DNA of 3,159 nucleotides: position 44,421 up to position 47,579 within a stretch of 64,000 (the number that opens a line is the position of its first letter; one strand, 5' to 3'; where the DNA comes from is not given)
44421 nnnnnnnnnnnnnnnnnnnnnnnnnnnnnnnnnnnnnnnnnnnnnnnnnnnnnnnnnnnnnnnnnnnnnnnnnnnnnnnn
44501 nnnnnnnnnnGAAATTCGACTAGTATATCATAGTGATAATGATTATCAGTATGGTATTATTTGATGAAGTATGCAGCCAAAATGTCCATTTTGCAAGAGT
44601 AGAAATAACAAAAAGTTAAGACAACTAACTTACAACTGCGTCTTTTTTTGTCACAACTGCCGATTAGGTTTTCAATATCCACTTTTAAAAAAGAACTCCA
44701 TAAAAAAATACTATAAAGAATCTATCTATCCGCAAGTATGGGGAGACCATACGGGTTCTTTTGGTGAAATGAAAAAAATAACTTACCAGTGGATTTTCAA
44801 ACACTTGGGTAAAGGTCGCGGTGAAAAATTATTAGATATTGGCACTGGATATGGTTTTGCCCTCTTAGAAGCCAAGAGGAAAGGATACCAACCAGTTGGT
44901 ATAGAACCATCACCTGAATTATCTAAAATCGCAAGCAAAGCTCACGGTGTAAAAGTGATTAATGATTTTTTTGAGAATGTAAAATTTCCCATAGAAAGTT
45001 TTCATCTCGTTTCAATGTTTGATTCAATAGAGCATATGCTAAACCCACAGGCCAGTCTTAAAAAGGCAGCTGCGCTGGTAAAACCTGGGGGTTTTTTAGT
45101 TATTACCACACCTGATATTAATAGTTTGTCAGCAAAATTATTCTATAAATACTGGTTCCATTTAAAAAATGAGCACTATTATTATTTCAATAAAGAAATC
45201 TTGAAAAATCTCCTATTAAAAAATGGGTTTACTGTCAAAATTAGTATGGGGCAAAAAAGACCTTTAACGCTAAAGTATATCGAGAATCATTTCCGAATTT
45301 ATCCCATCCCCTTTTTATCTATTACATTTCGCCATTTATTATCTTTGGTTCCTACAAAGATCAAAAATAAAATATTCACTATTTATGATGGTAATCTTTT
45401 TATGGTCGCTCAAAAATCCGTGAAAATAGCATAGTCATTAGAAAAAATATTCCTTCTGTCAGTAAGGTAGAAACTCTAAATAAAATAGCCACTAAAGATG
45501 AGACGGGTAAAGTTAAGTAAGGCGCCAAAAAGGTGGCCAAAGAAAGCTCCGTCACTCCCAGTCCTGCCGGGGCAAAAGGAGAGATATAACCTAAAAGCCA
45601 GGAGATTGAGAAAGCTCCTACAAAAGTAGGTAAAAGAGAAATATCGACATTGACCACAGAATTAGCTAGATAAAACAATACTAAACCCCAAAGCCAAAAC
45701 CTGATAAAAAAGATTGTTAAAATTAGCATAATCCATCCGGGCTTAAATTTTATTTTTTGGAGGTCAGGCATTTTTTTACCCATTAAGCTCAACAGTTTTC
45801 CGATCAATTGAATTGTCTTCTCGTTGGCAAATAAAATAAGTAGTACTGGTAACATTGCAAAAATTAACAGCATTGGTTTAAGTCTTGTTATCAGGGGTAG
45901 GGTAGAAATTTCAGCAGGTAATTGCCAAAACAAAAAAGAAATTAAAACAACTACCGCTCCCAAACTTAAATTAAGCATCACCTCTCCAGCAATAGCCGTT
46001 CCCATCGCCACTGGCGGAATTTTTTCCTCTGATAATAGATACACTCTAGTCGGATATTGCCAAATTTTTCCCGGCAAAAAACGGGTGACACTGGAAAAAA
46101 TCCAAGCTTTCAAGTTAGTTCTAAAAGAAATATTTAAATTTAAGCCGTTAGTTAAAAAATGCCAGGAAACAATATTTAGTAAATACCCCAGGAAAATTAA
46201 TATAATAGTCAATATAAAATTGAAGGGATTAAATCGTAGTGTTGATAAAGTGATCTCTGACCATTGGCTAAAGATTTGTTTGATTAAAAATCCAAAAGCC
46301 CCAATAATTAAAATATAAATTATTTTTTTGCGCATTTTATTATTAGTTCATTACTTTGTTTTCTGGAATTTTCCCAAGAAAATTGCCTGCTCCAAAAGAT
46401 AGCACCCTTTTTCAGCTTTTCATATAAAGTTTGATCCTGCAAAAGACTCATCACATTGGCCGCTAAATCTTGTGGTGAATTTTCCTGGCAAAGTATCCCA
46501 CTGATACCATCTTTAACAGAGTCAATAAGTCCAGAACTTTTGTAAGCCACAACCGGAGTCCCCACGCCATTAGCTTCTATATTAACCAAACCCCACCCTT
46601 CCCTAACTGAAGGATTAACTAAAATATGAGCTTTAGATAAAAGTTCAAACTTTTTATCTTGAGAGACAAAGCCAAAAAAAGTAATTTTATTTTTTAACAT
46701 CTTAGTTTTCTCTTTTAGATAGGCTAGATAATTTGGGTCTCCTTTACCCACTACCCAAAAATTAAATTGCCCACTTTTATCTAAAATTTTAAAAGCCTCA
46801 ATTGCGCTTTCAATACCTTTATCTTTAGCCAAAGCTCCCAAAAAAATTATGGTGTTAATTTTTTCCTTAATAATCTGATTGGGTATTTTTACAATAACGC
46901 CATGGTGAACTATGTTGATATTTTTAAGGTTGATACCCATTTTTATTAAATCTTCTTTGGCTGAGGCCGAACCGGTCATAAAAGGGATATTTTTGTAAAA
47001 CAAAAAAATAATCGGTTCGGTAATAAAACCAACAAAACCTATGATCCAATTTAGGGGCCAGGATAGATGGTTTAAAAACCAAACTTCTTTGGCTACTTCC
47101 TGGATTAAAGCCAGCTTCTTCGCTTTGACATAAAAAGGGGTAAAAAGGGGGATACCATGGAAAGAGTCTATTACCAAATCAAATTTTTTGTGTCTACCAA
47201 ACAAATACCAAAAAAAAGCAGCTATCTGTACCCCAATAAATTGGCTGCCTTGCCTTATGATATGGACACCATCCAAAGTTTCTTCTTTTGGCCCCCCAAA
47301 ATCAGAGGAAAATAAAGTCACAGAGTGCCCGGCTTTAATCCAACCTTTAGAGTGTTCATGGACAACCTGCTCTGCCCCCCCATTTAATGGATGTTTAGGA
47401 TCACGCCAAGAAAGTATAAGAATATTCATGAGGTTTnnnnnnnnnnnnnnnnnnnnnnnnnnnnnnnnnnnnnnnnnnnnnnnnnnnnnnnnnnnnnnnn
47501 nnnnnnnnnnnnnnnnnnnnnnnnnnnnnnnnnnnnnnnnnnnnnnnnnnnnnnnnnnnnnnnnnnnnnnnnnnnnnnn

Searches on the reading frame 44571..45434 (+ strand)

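Call 12: search_protein_families(library=pfam, proteins=[window:44571-45434:+], max_evalue=0.001)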
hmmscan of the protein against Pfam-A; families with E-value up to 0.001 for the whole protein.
window:44571-45434:+ (287 aa): 6 families
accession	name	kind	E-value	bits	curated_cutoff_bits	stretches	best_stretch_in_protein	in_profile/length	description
PF13489.12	Methyltransf_23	-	3.8e-26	92.2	27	1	82-222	21-161/164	Methyltransferase domain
PF08241.18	Methyltransf_11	-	3.3e-13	50.5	21.2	1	88-178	1-95/95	Methyltransferase domain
PF13649.12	Methyltransf_25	-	5.2e-11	43.5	27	1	88-174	2-97/97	Methyltransferase domain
PF08242.18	Methyltransf_12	-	1.4e-09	39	30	1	88-176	1-98/98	Methyltransferase domain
PF13847.12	Methyltransf_31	-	1.8e-07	31.4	27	1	83-191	3-127/145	Methyltransferase domain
PF02353.26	CMAS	-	0.00025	20.9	27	1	71-180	50-166/273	Mycolic acid cyclopropane synthetase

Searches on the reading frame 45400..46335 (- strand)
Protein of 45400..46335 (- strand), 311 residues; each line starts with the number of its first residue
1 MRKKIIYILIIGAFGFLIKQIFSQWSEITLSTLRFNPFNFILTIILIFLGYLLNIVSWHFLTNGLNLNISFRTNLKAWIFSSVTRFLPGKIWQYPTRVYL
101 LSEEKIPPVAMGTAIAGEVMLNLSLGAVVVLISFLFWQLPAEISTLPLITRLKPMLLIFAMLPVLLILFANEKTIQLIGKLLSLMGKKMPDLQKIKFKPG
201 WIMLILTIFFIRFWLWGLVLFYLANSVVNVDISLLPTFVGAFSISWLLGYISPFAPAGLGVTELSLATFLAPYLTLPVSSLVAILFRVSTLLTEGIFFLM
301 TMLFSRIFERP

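Call 12: search_protein_families(library=pfam, proteins=[window:45400-46335:-], max_evalue=0.001)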
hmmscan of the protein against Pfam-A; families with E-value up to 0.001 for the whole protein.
window:45400-46335:- (311 aa): 1 family
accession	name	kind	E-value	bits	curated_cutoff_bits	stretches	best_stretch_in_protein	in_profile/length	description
PF03706.18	LPG_synthase_TM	-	5.2e-16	59.4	33.4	1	20-292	12-296/302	Lysylphosphatidylglycerol synthase TM region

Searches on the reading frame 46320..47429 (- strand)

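Call 12: search_protein_families(library=pfam, proteins=[window:46320-47429:-], max_evalue=0.001)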
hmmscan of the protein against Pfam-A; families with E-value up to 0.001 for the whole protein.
window:46320-47429:- (369 aa): 4 families
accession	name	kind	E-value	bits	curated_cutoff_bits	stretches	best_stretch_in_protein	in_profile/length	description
PF00534.26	Glycos_transf_1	-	5.7e-36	124.1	26.4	1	186-343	10-169/172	Glycosyl transferases group 1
PF13692.12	Glyco_trans_1_4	-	1.5e-28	100.3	27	1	192-332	2-142/142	Glycosyl transferases group 1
PF20706.3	GT4-conflict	-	1.5e-11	44.4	26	1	185-308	191-323/385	Family 4 Glycosyltransferase in conflict systems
PF13439.12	Glyco_transf_4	-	2e-08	34.9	28.5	1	17-178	2-166/170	Glycosyltransferase Family 4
